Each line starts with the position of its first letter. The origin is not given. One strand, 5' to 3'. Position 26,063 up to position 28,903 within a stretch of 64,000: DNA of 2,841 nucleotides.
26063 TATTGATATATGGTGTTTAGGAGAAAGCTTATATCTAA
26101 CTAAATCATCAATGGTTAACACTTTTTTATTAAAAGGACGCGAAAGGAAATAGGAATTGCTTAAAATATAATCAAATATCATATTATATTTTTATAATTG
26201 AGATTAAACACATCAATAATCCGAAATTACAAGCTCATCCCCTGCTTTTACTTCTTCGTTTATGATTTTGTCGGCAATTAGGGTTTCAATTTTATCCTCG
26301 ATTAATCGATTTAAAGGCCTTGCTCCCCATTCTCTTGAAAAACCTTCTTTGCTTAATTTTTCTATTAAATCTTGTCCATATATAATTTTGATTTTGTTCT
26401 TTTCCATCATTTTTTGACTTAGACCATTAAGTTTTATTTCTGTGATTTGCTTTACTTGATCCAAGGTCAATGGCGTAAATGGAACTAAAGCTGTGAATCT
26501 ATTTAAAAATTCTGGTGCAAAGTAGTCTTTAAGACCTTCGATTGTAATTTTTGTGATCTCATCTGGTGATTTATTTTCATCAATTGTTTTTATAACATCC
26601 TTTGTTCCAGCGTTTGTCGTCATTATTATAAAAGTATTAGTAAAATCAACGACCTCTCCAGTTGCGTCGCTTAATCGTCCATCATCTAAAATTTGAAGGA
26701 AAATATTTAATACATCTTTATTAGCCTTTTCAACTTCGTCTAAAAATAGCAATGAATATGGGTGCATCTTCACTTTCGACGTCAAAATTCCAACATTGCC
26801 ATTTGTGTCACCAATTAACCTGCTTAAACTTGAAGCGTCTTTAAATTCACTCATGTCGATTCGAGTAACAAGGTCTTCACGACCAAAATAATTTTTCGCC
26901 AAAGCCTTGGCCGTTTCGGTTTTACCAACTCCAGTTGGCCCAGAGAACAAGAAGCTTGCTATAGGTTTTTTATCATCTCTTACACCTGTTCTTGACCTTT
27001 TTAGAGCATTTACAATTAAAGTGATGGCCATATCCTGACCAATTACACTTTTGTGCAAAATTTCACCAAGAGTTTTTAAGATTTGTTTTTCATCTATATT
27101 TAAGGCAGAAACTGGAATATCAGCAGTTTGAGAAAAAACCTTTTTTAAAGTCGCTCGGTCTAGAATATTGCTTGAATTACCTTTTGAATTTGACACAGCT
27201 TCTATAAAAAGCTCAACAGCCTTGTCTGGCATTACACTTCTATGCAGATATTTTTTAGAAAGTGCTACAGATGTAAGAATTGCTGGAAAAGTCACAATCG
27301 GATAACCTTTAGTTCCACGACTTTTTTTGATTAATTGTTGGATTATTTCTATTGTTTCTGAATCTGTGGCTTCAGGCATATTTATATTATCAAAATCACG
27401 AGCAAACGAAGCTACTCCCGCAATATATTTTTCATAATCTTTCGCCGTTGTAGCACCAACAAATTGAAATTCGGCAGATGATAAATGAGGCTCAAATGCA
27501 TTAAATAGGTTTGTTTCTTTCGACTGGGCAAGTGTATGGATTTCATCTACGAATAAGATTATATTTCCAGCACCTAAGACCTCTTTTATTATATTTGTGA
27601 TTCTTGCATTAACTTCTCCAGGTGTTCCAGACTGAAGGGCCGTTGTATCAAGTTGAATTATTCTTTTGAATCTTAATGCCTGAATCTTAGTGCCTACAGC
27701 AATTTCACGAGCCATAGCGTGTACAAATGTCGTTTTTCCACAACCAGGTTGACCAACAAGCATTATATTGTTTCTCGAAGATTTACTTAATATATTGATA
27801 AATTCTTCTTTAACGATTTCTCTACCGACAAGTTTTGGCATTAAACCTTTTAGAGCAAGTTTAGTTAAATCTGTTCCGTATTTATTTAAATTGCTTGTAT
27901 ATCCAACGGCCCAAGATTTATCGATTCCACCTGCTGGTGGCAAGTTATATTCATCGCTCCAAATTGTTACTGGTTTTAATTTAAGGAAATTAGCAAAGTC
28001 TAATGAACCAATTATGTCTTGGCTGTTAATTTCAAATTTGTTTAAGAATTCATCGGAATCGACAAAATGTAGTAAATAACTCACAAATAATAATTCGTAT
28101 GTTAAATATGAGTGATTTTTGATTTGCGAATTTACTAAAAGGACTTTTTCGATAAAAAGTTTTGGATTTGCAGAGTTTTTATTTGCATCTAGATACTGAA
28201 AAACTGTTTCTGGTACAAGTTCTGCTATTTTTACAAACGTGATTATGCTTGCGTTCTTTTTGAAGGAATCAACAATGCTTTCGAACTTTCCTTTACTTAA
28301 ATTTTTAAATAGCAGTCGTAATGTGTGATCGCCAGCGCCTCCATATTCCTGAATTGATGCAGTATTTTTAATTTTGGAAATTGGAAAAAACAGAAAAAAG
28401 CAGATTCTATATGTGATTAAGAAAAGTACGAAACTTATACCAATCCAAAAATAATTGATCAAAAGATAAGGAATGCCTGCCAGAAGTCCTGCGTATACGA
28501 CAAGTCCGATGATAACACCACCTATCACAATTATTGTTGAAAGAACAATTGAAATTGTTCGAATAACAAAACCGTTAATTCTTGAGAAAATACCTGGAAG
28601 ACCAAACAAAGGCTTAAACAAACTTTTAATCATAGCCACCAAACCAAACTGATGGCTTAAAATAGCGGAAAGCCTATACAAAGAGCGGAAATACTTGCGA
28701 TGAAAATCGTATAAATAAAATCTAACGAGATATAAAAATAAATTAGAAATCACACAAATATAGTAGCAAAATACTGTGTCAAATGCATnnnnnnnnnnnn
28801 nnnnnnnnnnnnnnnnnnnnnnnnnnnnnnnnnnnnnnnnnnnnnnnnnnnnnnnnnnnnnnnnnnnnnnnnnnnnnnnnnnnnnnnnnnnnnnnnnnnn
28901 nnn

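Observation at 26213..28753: Clp/Hsp100-type double-AAA+ ATPase fused to an N-terminal four-helix membrane domain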

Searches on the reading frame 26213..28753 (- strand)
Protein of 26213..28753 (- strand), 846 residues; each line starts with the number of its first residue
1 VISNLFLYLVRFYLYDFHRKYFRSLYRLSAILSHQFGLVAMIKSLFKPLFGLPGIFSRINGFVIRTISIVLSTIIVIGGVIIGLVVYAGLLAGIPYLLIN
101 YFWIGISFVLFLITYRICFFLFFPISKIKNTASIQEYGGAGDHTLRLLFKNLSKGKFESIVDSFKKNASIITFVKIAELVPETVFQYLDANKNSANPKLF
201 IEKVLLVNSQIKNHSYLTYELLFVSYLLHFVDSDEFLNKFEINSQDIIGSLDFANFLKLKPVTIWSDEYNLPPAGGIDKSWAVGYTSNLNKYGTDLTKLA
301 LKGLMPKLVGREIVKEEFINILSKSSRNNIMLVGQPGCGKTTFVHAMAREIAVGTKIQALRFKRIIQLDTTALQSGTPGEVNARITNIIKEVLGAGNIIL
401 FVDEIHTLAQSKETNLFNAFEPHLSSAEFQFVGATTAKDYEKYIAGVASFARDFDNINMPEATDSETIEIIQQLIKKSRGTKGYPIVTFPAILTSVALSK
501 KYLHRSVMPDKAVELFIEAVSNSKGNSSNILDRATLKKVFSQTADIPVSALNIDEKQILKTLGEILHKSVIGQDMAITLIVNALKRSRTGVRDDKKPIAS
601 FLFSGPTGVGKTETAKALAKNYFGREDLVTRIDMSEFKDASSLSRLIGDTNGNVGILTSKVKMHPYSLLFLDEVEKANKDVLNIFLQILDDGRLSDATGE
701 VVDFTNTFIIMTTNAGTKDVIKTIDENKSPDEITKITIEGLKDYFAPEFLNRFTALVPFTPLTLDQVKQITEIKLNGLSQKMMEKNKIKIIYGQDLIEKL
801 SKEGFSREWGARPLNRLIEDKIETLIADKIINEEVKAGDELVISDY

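Call 3: search_protein_families(library=pfam, proteins=[window:26213-28753:-], max_evalue=0.01)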
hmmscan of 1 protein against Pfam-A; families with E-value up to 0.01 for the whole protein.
window:26213-28753:- (846 aa): 46 families (the best 25 are shown)
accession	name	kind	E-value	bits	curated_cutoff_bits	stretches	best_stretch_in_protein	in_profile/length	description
PF07724.20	AAA_2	-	8e-49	166.3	27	1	596-754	1-164/166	AAA domain (Cdc48 subfamily)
PF00004.35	AAA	-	1.5e-26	93.8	21.2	2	330-437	1-110/131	ATPase family associated with various cellular activities (AAA)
PF10431.15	ClpB_D2-small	-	2.5e-17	63.1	21.9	1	762-842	1-80/81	C-terminal, D2-small domain, of ClpB protein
PF07728.20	AAA_5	-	7e-16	58.9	22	1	601-716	2-124/139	AAA domain (dynein-related subfamily)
PF05496.18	RuvB_N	-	5.2e-12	46.2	27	1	325-421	31-109/159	Holliday junction DNA helicase RuvB P-loop domain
PF00158.32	Sigma54_activat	-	5.9e-10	39.5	20.2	1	597-722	21-150/168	Sigma-54 interaction domain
PF13173.12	AAA_14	-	3.6e-09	37.1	27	1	327-410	2-76/129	AAA domain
PF13401.12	AAA_22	-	4.7e-09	37.1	27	1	325-411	3-97/130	AAA domain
PF12775.13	AAA_7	-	5.9e-09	36.2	25.8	1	322-408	28-112/181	P-loop containing dynein motor region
PF13191.12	AAA_16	-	7.9e-09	36.7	32.6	1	307-354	1-51/167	AAA ATPase domain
PF20030.5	bpMoxR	-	3.5e-08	33.2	27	1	601-692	34-124/205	MoxR domain in the MoxR-vWA-beta-propeller ternary systems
PF13479.12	AAA_24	-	3.8e-07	30.6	27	1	602-682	6-81/195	AAA domain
PF20720.3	nSTAND3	-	5.4e-07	29.9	27.2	0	602-641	21-61/155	Novel STAND NTPase 3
PF01078.27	Mg_chelatase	-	8.5e-07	29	20.3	0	324-368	19-63/207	Magnesium chelatase, subunit ChlI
PF06414.18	Zeta_toxin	-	9.8e-07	28.8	22.3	0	589-639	9-56/199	Zeta toxin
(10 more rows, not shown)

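Call 4: search_protein_families(library=ncbifam, proteins=[window:26213-28753:-], max_evalue=0.01)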
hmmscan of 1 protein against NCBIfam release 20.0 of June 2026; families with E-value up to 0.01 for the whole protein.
window:26213-28753:- (846 aa): 81 families (the best 25 are shown)
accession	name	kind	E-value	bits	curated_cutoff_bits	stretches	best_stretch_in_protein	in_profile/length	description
TIGR03346.1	chaperone_ClpB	equivalog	5.2e-136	455.2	1232.1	2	534-843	531-843/853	ATP-dependent chaperone ClpB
TIGR02639.1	ClpA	equivalog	1e-130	437.2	993.15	1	283-843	162-732/734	ATP-dependent Clp protease ATP-binding subunit ClpA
TIGR03345.1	VI_ClpV1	equivalog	2e-119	400.2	884.95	2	530-834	528-839/852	type VI secretion system ATPase TssH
NF008118.0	PRK10865.1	equivalog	8.7e-114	381.2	1417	2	534-841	534-844/857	ATP-dependent chaperone ClpB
NF033606.1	heat_AAA_ClpK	exception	4.4e-112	375.7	1900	2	533-840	578-893/949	heat shock survival AAA family ATPase ClpK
NF033607.0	disagg_AAA_ClpG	exception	3.6e-109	366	1900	2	536-841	560-872/932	AAA family protein disaggregase ClpG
NF008263.0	PRK11034.1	equivalog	1.4e-93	314.2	1350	1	284-838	164-728/758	ATP-dependent Clp protease ATP-binding subunit ClpA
NF003229.0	PRK04195.1-5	equivalog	9.7e-14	50.9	280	2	569-725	18-154/413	replication factor C large subunit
NF003745.1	PRK05342.1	equivalog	1.8e-13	50.2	359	2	721-826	270-380/418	ATP-dependent Clp protease ATP-binding subunit ClpX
TIGR03922.1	T7SS_EccA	equivalog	2.9e-12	45.9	466.65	2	327-413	312-392/557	type VII secretion AAA-ATPase EccA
TIGR00635.1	ruvB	equivalog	5.7e-12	45.3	299.05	1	324-421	27-106/305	Holliday junction branch migration DNA helicase RuvB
NF000868.0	PRK00080.1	equivalog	2.1e-11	43.3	282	1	325-421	49-127/330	Holliday junction branch migration DNA helicase RuvB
NF001679.0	PRK00440.1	equivalog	9.6e-11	41.3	303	1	595-680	36-118/322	replication factor C small subunit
NF003230.0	PRK04195.1-6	equivalog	6.8e-10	38.2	441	2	307-351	15-63/494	replication factor C large subunit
TIGR00382.1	clpX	equivalog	1.6e-09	37.3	370.75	1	727-825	283-385/414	ATP-dependent protease ATP-binding subunit ClpX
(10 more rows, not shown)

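Call 6: find_homologous_proteins(query=window:26213-28753:-)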
Query window:26213-28753:- (846 aa): 345 proteins with E <= 0.001 among 8000 candidates; the best 120 are listed.
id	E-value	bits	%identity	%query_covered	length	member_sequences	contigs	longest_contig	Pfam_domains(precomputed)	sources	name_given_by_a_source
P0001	0.0e+0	1717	93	98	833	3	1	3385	PF13173.13,PF20030.6,PF13604.13,PF00004.36,PF13401.13,PF13238.13,PF05673.20,PF05496.19,PF07728.21,PF13191.13,PF06414.19,PF01695.24,PF13479.13,PF00158.33,PF07724.21,PF12775.14,PF02367.24,PF00910.29,PF01078.28,PF10431.16,PF20720.4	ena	-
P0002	0.0e+0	1523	84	96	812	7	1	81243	PF13173.13,PF20030.6,PF00004.36,PF13401.13,PF13238.13,PF05673.20,PF05496.19,PF07728.21,PF03215.22,PF13191.13,PF06414.19,PF01695.24,PF13479.13,PF00158.33,PF07724.21,PF12775.14,PF05729.19,PF02367.24,PF13521.13,PF00910.29,PF01078.28,PF10431.16,PF20720.4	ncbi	ncbi:hypothetical protein COV25_03545, partial [candidate division WWE3 bacterium CG10_big_fil_rev_8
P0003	0.0e+0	1346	75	95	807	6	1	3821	PF13173.13,PF20030.6,PF00004.36,PF13401.13,PF05673.20,PF05496.19,PF07728.21,PF13191.13,PF06414.19,PF01695.24,PF13479.13,PF00158.33,PF07724.21,PF12775.14,PF05729.19,PF02367.24,PF00910.29,PF01078.28,PF10431.16,PF20720.4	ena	-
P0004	0.0e+0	1242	65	99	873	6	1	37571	PF20030.6,PF00004.36,PF13401.13,PF17871.8,PF05496.19,PF07728.21,PF03215.22,PF13191.13,PF07724.21,PF12775.14,PF00910.29,PF01078.28,PF10431.16,PF20720.4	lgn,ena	-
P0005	7.0e-236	803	45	99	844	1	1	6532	PF13173.13,PF00004.36,PF13401.13,PF17871.8,PF05673.20,PF05496.19,PF07728.21,PF04851.22,PF13191.13,PF06414.19,PF13479.13,PF00158.33,PF07724.21,PF00005.34,PF07726.18,PF12775.14,PF02367.24,PF00910.29,PF10431.16,PF25199.2,PF20720.4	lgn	-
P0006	1.9e-229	782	45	98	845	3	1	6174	PF13173.13,PF00004.36,PF13401.13,PF13238.13,PF05673.20,PF07728.21,PF04851.22,PF13191.13,PF06414.19,PF07724.21,PF13476.13,PF05729.19,PF10431.16,PF13245.13,PF17871.8,PF05496.19,PF14532.13,PF03215.22,PF00158.33,PF00005.34,PF07726.18,PF12775.14,PF00910.29,PF20720.4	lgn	-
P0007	7.1e-229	780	47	97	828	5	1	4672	PF13173.13,PF00004.36,PF13401.13,PF10662.16,PF17871.8,PF05673.20,PF05496.19,PF07728.21,PF13191.13,PF06414.19,PF00158.33,PF07724.21,PF00005.34,PF12775.14,PF05729.19,PF02367.24,PF00910.29,PF01078.28,PF10431.16,PF20720.4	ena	-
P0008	4.1e-228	778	45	99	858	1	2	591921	PF13173.13,PF00004.36,PF13401.13,PF17871.8,PF05673.20,PF05496.19,PF07728.21,PF13191.13,PF00158.33,PF07724.21,PF12775.14,PF05729.19,PF00910.29,PF01078.28,PF10431.16,PF20720.4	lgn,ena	-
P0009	1.2e-225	770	45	98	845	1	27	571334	PF13173.13,PF00004.36,PF13401.13,PF17871.8,PF13238.13,PF05673.20,PF05496.19,PF14532.13,PF07728.21,PF03215.22,PF04851.22,PF13191.13,PF06414.19,PF00158.33,PF07724.21,PF00005.34,PF07726.18,PF12775.14,PF05729.19,PF02367.24,PF10431.16,PF20720.4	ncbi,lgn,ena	-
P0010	6.9e-225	767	44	99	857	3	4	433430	PF13173.13,PF20030.6,PF00004.36,PF13401.13,PF17871.8,PF05673.20,PF05496.19,PF07728.21,PF13191.13,PF00158.33,PF07724.21,PF01078.28,PF10431.16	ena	-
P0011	2.9e-224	765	44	98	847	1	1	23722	PF13173.13,PF00437.27,PF13245.13,PF00004.36,PF13401.13,PF17871.8,PF05673.20,PF05496.19,PF07728.21,PF13191.13,PF13479.13,PF00158.33,PF07724.21,PF12775.14,PF02367.24,PF10431.16,PF25199.2,PF20720.4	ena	-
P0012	9.4e-210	717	43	99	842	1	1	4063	PF13173.13,PF20030.6,PF00004.36,PF13401.13,PF17871.8,PF13238.13,PF05673.20,PF05496.19,PF07728.21,PF13191.13,PF06414.19,PF13479.13,PF00158.33,PF07724.21,PF12775.14,PF02367.24,PF10431.16,PF20720.4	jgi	jgi:ATP-dependent Clp protease ATP-binding subunit ClpC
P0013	1.0e-205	704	43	94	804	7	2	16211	PF13173.13,PF20030.6,PF00004.36,PF13401.13,PF17871.8,PF13238.13,PF05673.20,PF05496.19,PF07728.21,PF13191.13,PF06414.19,PF00158.33,PF07724.21,PF00005.34,PF12775.14,PF10431.16,PF25199.2,PF20720.4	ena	-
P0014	4.8e-202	692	44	94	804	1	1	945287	PF13173.13,PF13604.13,PF00004.36,PF13401.13,PF17871.8,PF05673.20,PF05496.19,PF07728.21,PF04851.22,PF13191.13,PF06414.19,PF00158.33,PF07724.21,PF10431.16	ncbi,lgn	-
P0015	3.5e-200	685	43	99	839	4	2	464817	PF13173.13,PF00004.36,PF13401.13,PF22667.3,PF20703.4,PF17871.8,PF05673.20,PF07728.21,PF13191.13,PF00158.33,PF07724.21,PF12775.14,PF02367.24,PF10431.16,PF25199.2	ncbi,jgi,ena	jgi:ATP-dependent Clp protease ATP-binding subunit ClpC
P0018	2.6e-148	514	36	98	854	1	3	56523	PF13173.13,PF00004.36,PF13401.13,PF17871.8,PF07728.21,PF13191.13,PF13479.13,PF00158.33,PF07724.21,PF00005.34,PF12775.14,PF01078.28,PF10431.16,PF20720.4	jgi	-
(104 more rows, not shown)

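Call 16: find_encoding_contigs(protein=P0018, flank=7000, max_places=2)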
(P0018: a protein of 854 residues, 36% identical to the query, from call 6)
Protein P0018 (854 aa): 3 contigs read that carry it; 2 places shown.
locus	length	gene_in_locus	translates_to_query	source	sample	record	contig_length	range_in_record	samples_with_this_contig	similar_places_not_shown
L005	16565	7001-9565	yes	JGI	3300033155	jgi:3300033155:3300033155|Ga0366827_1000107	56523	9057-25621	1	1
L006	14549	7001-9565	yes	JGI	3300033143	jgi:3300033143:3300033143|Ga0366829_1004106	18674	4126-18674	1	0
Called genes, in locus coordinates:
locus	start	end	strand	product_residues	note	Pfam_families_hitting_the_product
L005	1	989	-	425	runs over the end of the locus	PF02403:Seryl_tRNA_N, PF00587:tRNA-synt_2b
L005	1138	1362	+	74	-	PF01176:eIF-1a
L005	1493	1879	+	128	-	PF00416:Ribosomal_S13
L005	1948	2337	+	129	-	PF00411:Ribosomal_S11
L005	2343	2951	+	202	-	PF00163:Ribosomal_S4, PF01479:S4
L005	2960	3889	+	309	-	PF01193:RNA_pol_L, PF01000:RNA_pol_A_bac, PF03118:RNA_pol_A_CTD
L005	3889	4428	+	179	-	PF01196:Ribosomal_L17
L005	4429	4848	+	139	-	PF00572:Ribosomal_L13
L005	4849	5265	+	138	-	PF00380:Ribosomal_S9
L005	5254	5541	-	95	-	PF12844:HTH_19, PF13560:HTH_31 (weak), PF01381:HTH_3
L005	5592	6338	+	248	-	PF20582:UPF0758_N, PF04002:RadC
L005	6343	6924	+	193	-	-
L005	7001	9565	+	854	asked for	PF00005:ABC_tran (faint), PF00158:Sigma54_activat (faint), PF00004:AAA, PF17871:AAA_lid_9, PF00004:AAA, PF07724:AAA_2, PF07728:AAA_5, PF10431:ClpB_D2-small, +7 more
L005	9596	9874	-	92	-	-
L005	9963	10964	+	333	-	PF03462:PCRF, PF00472:RF-1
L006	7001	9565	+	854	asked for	PF00005:ABC_tran (faint), PF00158:Sigma54_activat (faint), PF00004:AAA, PF17871:AAA_lid_9, PF00004:AAA, PF07724:AAA_2, PF07728:AAA_5, PF10431:ClpB_D2-small, +7 more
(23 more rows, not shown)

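Call 18: find_encoding_contigs(protein=window:26213-28753:-, flank=10000, max_places=3)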
Protein window:26213-28753:- (846 aa): no gene with exactly this product is on record in the collection.

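Call 19: find_encoding_contigs(protein=P0002, flank=10000, max_places=2)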
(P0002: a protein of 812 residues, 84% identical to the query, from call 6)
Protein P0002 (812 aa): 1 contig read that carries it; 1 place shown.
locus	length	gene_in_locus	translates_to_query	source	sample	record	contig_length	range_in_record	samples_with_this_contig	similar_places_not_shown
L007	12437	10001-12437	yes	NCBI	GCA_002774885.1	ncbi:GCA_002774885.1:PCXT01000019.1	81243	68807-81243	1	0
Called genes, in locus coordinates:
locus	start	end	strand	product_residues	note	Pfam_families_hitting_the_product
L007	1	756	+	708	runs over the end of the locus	PF13191:AAA_16 (weak), PF23569:NBD_SMAX1, PF00004:AAA, PF17871:AAA_lid_9, PF07724:AAA_2, PF00004:AAA, PF07728:AAA_5, PF10431:ClpB_D2-small, +8 more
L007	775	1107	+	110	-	PF01245:Ribosomal_L19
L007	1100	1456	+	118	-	PF08378:NERD (weak), PF02021:UPF0102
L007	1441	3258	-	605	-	PF00005:ABC_tran, PF02463:SMC_N (faint)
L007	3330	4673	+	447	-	PF03824:NicO, PF13386:DsbD_2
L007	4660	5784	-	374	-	PF13439:Glyco_transf_4, PF00534:Glycos_transf_1, PF13692:Glyco_trans_1_4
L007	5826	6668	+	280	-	PF05219:DREV (weak), PF13489:Methyltransf_23, PF08241:Methyltransf_11, PF08242:Methyltransf_12, PF13649:Methyltransf_25, PF13847:Methyltransf_31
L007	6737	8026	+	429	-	PF13173:AAA_14, PF13635:DUF4143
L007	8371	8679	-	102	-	-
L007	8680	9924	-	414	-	PF00534:Glycos_transf_1 (weak), PF13692:Glyco_trans_1_4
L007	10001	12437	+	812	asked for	PF03215:Rad17 (faint), PF13191:AAA_16 (faint), PF05496:RuvB_N (weak), PF00004:AAA, PF00004:AAA, PF07724:AAA_2, PF07728:AAA_5, PF10431:ClpB_D2-small (weak), +16 more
